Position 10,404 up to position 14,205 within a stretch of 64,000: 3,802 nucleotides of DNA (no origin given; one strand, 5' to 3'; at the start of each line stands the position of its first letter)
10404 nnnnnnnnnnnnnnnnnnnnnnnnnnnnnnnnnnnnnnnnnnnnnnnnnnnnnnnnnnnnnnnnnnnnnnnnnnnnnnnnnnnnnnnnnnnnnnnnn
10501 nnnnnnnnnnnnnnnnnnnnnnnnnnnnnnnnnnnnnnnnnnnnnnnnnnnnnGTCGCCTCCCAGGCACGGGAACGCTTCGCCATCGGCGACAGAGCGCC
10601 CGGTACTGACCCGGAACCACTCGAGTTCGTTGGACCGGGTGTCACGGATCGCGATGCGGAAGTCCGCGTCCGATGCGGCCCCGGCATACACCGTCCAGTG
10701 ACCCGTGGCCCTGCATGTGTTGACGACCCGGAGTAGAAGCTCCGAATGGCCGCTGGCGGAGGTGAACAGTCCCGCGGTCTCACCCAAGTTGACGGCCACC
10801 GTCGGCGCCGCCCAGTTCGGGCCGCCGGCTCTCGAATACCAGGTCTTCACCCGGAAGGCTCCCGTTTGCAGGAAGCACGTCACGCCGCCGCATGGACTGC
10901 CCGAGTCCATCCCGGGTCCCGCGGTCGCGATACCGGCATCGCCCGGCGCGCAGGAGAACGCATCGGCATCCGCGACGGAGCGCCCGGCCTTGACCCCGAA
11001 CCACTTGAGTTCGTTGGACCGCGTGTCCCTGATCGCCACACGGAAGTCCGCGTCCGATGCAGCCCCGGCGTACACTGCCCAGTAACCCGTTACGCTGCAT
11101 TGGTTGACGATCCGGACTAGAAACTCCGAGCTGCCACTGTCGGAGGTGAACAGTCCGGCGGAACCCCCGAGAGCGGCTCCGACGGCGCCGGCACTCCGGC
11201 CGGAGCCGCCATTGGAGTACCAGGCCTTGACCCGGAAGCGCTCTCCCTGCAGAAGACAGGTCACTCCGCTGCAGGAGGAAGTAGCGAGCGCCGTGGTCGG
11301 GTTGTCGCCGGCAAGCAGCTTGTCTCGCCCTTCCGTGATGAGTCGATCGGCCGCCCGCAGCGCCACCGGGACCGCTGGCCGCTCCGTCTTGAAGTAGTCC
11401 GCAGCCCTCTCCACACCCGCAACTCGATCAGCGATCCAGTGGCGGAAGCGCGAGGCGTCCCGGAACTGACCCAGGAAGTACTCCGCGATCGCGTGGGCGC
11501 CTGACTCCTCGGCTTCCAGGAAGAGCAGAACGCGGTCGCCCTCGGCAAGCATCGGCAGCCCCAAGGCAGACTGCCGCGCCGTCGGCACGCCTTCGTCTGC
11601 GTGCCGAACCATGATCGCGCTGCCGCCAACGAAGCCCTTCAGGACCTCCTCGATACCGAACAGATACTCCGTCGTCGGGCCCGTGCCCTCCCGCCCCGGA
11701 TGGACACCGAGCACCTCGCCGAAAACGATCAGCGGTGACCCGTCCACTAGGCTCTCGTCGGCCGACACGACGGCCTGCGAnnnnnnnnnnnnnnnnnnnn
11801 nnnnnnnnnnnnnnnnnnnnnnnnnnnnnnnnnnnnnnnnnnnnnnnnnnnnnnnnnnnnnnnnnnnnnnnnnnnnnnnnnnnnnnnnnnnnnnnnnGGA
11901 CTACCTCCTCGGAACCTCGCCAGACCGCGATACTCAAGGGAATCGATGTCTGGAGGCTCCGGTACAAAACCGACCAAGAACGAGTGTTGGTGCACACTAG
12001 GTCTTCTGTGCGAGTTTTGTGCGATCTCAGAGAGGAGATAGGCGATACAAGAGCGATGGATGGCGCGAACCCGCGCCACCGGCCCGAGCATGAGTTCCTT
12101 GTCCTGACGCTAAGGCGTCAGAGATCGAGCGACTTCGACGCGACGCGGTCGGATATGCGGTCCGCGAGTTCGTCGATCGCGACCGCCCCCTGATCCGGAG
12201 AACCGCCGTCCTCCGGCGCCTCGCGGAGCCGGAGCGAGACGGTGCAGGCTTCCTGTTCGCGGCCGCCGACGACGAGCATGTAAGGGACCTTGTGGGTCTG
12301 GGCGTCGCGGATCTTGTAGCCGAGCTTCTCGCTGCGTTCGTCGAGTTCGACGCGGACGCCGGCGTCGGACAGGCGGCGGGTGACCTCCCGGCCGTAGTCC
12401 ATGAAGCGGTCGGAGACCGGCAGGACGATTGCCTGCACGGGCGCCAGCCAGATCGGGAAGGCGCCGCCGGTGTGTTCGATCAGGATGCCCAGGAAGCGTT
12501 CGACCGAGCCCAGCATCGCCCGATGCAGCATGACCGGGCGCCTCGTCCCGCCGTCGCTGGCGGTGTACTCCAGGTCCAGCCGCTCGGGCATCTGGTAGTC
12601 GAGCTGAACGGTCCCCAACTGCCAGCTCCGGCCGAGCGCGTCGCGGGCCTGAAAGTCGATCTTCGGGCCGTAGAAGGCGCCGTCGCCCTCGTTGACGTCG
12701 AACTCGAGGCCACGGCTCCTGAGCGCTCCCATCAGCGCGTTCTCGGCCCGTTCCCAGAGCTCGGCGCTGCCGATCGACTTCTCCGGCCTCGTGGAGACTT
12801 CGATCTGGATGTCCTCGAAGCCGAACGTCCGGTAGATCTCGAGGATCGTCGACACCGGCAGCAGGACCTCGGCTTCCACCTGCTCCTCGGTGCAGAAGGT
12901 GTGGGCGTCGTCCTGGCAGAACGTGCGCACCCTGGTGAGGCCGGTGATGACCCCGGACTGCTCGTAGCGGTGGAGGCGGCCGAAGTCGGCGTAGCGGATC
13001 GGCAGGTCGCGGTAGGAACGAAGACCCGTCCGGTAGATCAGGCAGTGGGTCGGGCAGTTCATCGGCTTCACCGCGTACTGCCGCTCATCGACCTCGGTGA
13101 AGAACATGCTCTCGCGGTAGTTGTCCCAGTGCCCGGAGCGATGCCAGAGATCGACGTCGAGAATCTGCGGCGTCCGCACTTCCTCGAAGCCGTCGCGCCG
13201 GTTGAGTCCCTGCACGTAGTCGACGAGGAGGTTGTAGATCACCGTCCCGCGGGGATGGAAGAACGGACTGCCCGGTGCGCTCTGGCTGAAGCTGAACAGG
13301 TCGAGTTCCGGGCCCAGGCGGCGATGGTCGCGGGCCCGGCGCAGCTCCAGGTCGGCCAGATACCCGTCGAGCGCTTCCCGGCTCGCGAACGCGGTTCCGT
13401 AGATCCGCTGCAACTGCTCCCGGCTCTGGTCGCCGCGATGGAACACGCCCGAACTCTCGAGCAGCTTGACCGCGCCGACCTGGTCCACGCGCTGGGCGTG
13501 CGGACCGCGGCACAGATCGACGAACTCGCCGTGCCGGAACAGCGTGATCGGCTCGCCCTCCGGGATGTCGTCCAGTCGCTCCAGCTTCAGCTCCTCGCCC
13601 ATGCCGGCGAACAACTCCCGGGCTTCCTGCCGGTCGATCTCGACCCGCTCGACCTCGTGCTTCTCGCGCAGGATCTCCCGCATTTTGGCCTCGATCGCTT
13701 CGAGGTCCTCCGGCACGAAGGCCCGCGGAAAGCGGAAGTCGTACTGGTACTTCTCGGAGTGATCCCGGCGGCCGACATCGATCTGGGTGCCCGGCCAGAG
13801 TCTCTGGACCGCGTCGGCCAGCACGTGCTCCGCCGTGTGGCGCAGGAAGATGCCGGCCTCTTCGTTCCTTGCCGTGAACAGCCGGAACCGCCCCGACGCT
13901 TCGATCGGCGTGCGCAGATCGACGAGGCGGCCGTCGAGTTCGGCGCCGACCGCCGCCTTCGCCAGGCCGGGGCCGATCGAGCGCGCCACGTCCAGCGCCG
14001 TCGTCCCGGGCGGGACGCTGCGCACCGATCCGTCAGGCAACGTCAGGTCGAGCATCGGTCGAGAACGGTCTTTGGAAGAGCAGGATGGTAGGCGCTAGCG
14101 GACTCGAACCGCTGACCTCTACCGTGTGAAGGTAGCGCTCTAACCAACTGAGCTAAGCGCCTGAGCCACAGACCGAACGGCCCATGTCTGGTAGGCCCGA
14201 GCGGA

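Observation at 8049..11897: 1282-aa secreted LRR-receptor-like metalloprotease occupies the infC slot of the thrS-infC-rpmI-rplT operon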

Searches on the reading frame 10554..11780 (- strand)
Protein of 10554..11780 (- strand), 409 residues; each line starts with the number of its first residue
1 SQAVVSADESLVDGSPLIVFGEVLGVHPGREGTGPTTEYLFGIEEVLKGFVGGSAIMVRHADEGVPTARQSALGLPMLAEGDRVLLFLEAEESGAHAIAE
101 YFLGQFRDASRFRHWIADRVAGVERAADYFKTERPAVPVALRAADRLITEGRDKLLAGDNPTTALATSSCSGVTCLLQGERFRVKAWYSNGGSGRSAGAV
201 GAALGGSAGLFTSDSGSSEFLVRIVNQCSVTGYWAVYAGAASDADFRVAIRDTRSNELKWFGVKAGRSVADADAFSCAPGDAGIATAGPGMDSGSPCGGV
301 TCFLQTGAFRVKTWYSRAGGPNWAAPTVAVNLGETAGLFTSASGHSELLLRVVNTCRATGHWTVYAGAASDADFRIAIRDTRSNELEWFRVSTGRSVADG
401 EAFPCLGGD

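Call 60: predict_structure(alignment_id=A2)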
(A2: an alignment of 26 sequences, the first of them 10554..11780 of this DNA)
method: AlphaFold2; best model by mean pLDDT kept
length: 409 residues; sequences in the alignment: 26
mean_pLDDT: 72.5   pTM: 0.58
mean pLDDT of the five models: 72.5, 67.2, 65.4, 65.4, 62.0
residues with pLDDT >= 90: 113; 70-90: 150; 50-70: 68; < 50: 78
segments of 3 or more residues with pLDDT < 50: 1-15, 63-75, 119-127, 129-167
pLDDT, mean of each block of 10 residues (from residue 1): 39 56 75 64 65 71 41 56 75 66 61 57 45 33 24 27 47 88 92 84 81 83 89 93 92 95 88 91 65 75 90 83 82 84 76 92 93 91 91 87 88
secondary structure, 60 per line:
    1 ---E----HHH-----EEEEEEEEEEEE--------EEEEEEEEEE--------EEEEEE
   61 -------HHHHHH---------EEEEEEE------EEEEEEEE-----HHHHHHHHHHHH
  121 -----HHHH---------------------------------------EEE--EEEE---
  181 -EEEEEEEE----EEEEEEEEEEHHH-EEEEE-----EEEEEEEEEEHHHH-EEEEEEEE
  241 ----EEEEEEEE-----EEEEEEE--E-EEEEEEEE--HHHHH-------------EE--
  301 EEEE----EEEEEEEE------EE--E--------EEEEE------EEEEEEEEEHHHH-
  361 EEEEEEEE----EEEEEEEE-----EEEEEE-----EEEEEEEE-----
elements in order: E17-28 E37-46 E55-60 H68-73 E83-89 E96-103 H109-120 H126-129 E169-171 E174-177 E182-189 E194-203 E208-212 E218-227 H228-231 E233-240 E245-252 E258-264 E269-276 H279-283 E301-304 E309-316 E336-340 E347-355 H356-359 E361-368 E373-380 E386-391 E397-404

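Call 62: fold_search(model_id=the predicted structure, library=pdb)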
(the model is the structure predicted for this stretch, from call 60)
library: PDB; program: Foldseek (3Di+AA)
matches with E <= 10: 1270; with E <= 0.001: 1
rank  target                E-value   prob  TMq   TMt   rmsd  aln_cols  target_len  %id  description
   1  6xzu_B                4.5e-04  1.00  0.18  0.42   6.7       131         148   13  Complex of C-terminal domain of murine complement C3b with the hC3Nb3 nanobody (released 2020-08-12)
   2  9a1m_R                1.3e-03  0.25  0.12  0.06  22.0       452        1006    7  Integrative model of the nuclear pore complex from Schizosaccharomyces pombe (released 2021-11-12)
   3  2wjs                  1.4e-03  0.15  0.11  0.10  26.9       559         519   10  Crystal structure of the LG1-3 region of the laminin alpha2 chain (released 2009-06-23)
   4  6nau_A                1.5e-03  0.18  0.11  0.13  20.5       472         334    7  1.55 Angstrom Resolution Crystal Structure of 6-phosphogluconolactonase from Klebsiella pneumoniae (released 2018-12-19)
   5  4gq2_M                1.9e-03  0.23  0.12  0.07  22.5       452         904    7  S. pombe Nup120-Nup37 complex (released 2012-10-03)
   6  3l3o_C                5.9e-03  1.00  0.17  0.23   6.2       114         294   14  Staphylococcal Complement Inhibitor (SCIN) in complex with Human Complement Component C3c (released 2010-08-04)
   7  2a74_F                7.0e-03  1.00  0.17  0.22   7.1       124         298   13  Human Complement Component C3c (released 2005-09-27)
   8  4gn3_B                7.7e-03  1.00  0.16  0.48   7.2       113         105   16  OBody AM1L10 bound to hen egg-white lysozyme (released 2013-08-21)
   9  9qbr                  7.7e-03  1.00  0.16  0.15  11.3       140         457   12  CRYSTAL STRUCTURE OF LYSYL-TRNA SYNTHETASE FROM Mycobacterium tuberculosis COMPLEXED WITH L-LYSINE AND INHIBITOR DDD0199 (released 2025-08-13)
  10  4gn3_L                8.6e-03  1.00  0.16  0.47   7.4       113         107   15  OBody AM1L10 bound to hen egg-white lysozyme (released 2013-08-21)
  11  1ri6                  9.6e-03  0.11  0.11  0.13  22.4       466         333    8  Structure of a putative isomerase from E. coli (released 2003-11-25)
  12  3e9h_A                1.3e-02  0.97  0.15  0.13   8.8       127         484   16  Lysyl-tRNA synthetase from Bacillus stearothermophilus complexed with L-Lysylsulfamoyl adenosine (released 2009-07-14)
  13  4gn3_D                1.4e-02  1.00  0.17  0.50   7.1       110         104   15  OBody AM1L10 bound to hen egg-white lysozyme (released 2013-08-21)
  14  2qki_C                1.5e-02  0.99  0.17  0.22   8.8       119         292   14  Human C3c in complex with the inhibitor compstatin (released 2007-08-14)
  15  3cki_B                1.6e-02  1.00  0.19  0.54  10.1       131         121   14  Crystal structure of the TACE-N-TIMP-3 complex (released 2008-08-05)
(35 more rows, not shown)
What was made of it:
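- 11418..11732 (-): N-terminal domain, aa ~56-160, with OB-fold topology (b1-b2-b3-helix-b4-b5-helix). It is shared with paralogues whose best Pfam protease match is Peptidase_M10 (matrixin). Foldseek PDB hits are the C3 C345C/NTR domain, N-TIMP-1 and N-TIMP-3, and OB-fold proteins, E 4.5e-4 to 4e-2 (call 62).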

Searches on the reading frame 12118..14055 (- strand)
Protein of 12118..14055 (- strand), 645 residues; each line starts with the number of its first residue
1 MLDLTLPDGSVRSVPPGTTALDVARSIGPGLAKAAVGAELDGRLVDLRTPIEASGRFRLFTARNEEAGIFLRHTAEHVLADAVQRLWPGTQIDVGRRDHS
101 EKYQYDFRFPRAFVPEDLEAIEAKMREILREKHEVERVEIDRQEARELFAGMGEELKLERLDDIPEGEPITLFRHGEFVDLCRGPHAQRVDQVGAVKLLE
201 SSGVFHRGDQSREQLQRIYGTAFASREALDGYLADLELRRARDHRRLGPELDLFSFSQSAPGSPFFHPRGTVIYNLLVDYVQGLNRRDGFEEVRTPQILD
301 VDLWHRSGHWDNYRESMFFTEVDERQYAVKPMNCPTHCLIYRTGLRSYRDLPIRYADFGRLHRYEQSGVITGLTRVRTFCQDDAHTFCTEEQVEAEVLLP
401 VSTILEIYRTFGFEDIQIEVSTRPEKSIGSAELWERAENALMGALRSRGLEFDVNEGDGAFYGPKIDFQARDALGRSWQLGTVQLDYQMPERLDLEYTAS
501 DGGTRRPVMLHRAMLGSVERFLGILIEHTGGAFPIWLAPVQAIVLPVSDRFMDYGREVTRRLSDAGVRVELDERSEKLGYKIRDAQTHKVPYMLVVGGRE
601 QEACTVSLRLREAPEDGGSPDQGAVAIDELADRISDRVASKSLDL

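Call 9: find_related_loci(query=window:12118-14055:-, collection=genome_contigs, flank=10000)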
Query window:12118-14055:- (645 aa) in genome_contigs; peptide patterns used: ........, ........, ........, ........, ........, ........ (x = any residue, [..] = any of these).
600 stretches matched a pattern (row limit reached: there are more); 581 encode a relative of the query (tblastn E <= 1e-3); the best 80 are kept; 80 distinct loci.
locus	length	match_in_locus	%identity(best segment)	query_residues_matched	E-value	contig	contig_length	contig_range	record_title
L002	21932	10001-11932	95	1-645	0e+0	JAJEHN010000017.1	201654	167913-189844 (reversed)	MAG: Thermoanaerobaculia bacterium isolate p16x60bins.57 k141_575784, whole genome shotgun sequence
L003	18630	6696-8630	92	1-645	0e+0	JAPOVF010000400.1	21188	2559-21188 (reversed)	MAG: Acidobacteria bacterium isolate COS1_bin_13 NODE_780_length_21188_cov_200.918, whole genome shotgun sequence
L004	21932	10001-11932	93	1-645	0e+0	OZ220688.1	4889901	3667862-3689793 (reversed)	MAG: Thermoanaerobaculia bacterium isolate 17c936d4-adfa-4882-ba3e-7fd0bc385902 genome assembly, chromosome: 1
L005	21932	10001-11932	92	1-645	0e+0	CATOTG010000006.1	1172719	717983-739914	MAG: uncultured Thermoanaerobaculia bacterium isolate 2de50437-b26d-4e32-99b7-ac34be852a58 genome assembly, contig: cont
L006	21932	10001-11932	93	1-645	0e+0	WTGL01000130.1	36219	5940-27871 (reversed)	MAG: Acidobacteria bacterium isolate CO36388bin_1 NODE_279_length_36219_cov_79.543469, whole genome shotgun sequence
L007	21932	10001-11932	90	1-645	0e+0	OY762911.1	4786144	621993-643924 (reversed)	MAG: Thermoanaerobaculia bacterium isolate 14c23368-4dca-4d55-9b94-f295180eceef genome assembly, chromosome: 1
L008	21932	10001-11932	89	1-645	0e+0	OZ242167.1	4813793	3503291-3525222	MAG: Candidatus Multivorans sp. isolate 7fb352fe-185d-4cb3-939b-2af4a04fcc16 genome assembly, chromosome: 1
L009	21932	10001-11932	94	1-645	0e+0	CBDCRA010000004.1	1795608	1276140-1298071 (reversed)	MAG: Candidatus Multivorans sp. isolate d7452e89-af48-44c7-9597-5a6bccd24eaa genome assembly, contig: contig_4, whole ge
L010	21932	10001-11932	87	1-645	0e+0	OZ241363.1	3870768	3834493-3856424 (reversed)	MAG: Thermoanaerobaculia bacterium isolate de5f37eb-6fa9-41ea-8e58-9d05c82dbc85 genome assembly, chromosome: 1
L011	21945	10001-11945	88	1-645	0e+0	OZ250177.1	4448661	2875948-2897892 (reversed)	MAG: Candidatus Multivorans sp. isolate 36e5008e-f582-4c91-8c3b-5baff8031e1a genome assembly, chromosome: 1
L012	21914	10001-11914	69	2-645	0e+0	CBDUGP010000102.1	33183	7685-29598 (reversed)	MAG TPA_asm: uncultured bacterium isolate SRR22808116_maxbin2_13 genome assembly, contig: ERZ25043450.601, whole genome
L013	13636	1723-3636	68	2-645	0e+0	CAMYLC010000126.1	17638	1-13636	MAG: Thermoanaerobaculia bacterium isolate FCS_M_Acidobacteriota_05 genome assembly, contig: scaffold_4582, whole genome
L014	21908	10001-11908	67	4-645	0e+0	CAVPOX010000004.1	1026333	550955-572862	MAG: uncultured Acidobacteriota bacterium isolate MFD09779.bin.2.66 genome assembly, contig: contig_33, whole genome sho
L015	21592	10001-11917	67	2-645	0e+0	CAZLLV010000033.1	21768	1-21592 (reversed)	MAG TPA_asm: uncultured Thermoanaerobaculia bacterium isolate binchicken_co31_382 genome assembly, contig: k141_2613522,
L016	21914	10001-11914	68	2-645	0e+0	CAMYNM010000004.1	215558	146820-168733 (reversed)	MAG: Thermoanaerobaculia bacterium isolate FO_M_Acidobacteriota_06 genome assembly, contig: scaffold_39, whole genome sh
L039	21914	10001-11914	68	2-645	0e+0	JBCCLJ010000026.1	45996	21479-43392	MAG: Acidobacteriota bacterium isolate P01_C01_bin.24 k141_311582_length_45996_cov_35.2710, whole genome shotgun sequenc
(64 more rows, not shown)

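Call 15: search_protein_families(library=pfam, proteins=[L003:8658-10055:+, L003:10055-10546:+, L003:10497-11222:+, L007:14781-16517:-, L007:14883-16067:+, L015:12053-15214:+, L015:15211-16071:+, L015:16050-17426:+, L039:11936-15034:-, L009:11886-12629:+], max_evalue=0.01)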
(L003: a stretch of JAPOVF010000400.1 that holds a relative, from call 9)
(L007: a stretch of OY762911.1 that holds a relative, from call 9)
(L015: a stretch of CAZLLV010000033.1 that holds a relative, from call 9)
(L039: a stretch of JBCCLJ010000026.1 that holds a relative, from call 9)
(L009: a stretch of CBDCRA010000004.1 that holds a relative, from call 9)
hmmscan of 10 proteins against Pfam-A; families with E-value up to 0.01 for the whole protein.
L003:8658-10055:+ (465 aa): 7 families
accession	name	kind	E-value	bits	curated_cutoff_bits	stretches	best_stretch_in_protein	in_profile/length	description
PF13175.12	AAA_15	-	1.1e-25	91.5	32.1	2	303-384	291-373/374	AAA ATPase domain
PF13304.12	AAA_21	-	3e-18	67.4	27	2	312-385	230-303/304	AAA domain, putative AbiEii toxin, Type IV TA system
PF13476.12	AAA_23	-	8.5e-07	30.2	27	1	4-42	1-40/201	AAA domain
PF12476.13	DUF3696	-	3.9e-05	24.2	22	1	405-449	2-49/52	Protein of unknown function (DUF3696)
PF11398.14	DUF2813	-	0.00015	21.8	21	1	3-48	4-49/372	Protein of unknown function (DUF2813)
PF00005.33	ABC_tran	-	0.00044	21.3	25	1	16-47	6-37/137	ABC transporter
PF02463.25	SMC_N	-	0.0007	19.5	40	1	1-40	1-43/220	RecF/RecN/SMC N terminal domain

L003:10055-10546:+ (163 aa): 1 family
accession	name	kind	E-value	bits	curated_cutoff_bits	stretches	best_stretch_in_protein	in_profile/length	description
PF13470.12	PIN_3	-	0.0049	18.1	27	1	10-129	3-109/115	PIN domain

L003:10497-11222:+ (241 aa): 1 family
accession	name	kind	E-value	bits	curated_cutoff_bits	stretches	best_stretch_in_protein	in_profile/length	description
PF09414.15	RNA_ligase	-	1.4e-16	61.6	27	1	57-216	1-170/171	RNA ligase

L007:14781-16517:- (578 aa): 5 families
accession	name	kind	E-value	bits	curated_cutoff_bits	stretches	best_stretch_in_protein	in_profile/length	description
PF13401.12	AAA_22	-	1.2e-08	35.8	27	1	83-236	4-128/130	AAA domain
PF13191.12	AAA_16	-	6.9e-07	30.4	32.6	1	83-202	23-147/167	AAA ATPase domain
PF14516.12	AAA_35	-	1.9e-05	24.1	27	1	86-306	33-237/331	AAA-like domain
PF24883.2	NPHP3_N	-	5.6e-05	23.8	24.8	1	83-208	21-146/164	Nephrocystin 3, N-terminal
PF01939.22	NucS_C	-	0.0066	16.9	24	0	469-542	8-73/124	Endonuclease NucS C-terminal domain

L007:14883-16067:+ (394 aa): 0 families

L015:12053-15214:+ (1053 aa): 5 families
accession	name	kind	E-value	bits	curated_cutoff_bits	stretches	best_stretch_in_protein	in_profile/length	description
PF12770.12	CHAT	-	6.3e-58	196.9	24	1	760-1040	3-288/289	CHAT domain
PF13424.12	TPR_12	-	0.00034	21.2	30.1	1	395-447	10-64/77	Tetratricopeptide repeat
PF13414.12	TPR_11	-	0.0012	18.9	26.8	0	111-142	8-39/42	TPR repeat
PF13371.12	TPR_9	-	0.0045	17.4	35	0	107-148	5-46/73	Tetratricopeptide repeat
PF13431.12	TPR_17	-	0.0079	16.8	24.4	0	121-145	3-27/34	Tetratricopeptide repeat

L015:15211-16071:+ (286 aa): 0 families

L015:16050-17426:+ (458 aa): 1 family
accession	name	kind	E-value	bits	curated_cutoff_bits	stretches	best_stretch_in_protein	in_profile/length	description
PF03098.20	An_peroxidase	-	6.7e-24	84.8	25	1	94-358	148-407/530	Animal haem peroxidase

L039:11936-15034:- (1032 aa): 2 families
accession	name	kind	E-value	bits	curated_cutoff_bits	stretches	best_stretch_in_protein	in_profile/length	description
PF12704.14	MacB_PCD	-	3.7e-31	109.5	27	2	249-465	1-204/207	MacB-like periplasmic core domain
PF02687.27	FtsX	-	8.1e-28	97.3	25.5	2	508-625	4-120/120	FtsX-like permease C-terminal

L009:11886-12629:+ (247 aa): 1 family
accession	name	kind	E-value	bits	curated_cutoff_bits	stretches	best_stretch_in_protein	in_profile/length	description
PF09414.15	RNA_ligase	-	5.3e-18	66.2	27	1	64-221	2-169/171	RNA ligase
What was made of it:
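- L015 has a CHAT protease in the same slot (call 15).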

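Call 76: search_protein_families(library=padloc, proteins=[L003:8658-10055:+, L003:10055-10546:+, L003:10497-11222:+, L007:14781-16517:-], max_evalue=0.001)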
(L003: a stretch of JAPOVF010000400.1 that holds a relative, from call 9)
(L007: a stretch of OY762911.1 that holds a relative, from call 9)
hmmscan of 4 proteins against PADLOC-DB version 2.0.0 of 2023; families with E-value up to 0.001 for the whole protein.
L003:8658-10055:+ (465 aa): 106 families (the best 25 are shown)
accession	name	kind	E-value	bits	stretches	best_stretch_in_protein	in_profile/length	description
PDLC04148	HEC-03B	-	2.2e-174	578.8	1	1-462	1-454/458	-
PDLC03878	NsnB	-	2.4e-57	193.3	1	1-443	1-333/345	-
PDLC04707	PDC-M55A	-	1.1e-45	154.4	2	202-460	173-417/421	-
PDLC02979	AriA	-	5.8e-29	100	2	303-385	290-373/373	-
PDLC02980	AriA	-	1.3e-18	66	1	311-385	229-303/304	-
PDLC04180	HEC-01A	-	8.2e-14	49.6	1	327-386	262-322/382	-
PDLC04391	PDC-M07A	-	1.8e-13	48.3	2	1-50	1-50/412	-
PDLC04178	HEC-01A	-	1.9e-13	48.2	2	2-45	9-52/399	-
PDLC04175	HEC-01A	-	2.9e-13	47.6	2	2-58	6-62/363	-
PDLC04177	HEC-01A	-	5.3e-13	46.7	2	323-391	280-346/393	-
PDLC04179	HEC-01A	-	1.1e-12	45.8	2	323-386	343-406/459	-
PDLC04611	PDC-M38A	-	3.5e-12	44.5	2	1-49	1-50/383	-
PDLC04393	PDC-M07A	-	4.7e-12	43.6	2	1-46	1-46/435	-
PDLC04392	PDC-M07A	-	8.8e-12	42.8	2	1-45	1-45/432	-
PDLC02336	AbiLi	-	1.2e-11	42.8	1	1-47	1-48/340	AbiLi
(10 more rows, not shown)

L003:10055-10546:+ (163 aa): 1 family
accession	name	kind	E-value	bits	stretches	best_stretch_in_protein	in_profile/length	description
PDLC04147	HEC-03A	-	5e-48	161.2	1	10-160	4-157/159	-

L003:10497-11222:+ (241 aa): 0 families

L007:14781-16517:- (578 aa): 0 families
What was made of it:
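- Unrelated cargo occupies the same slot elsewhere (calls 15, 76).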
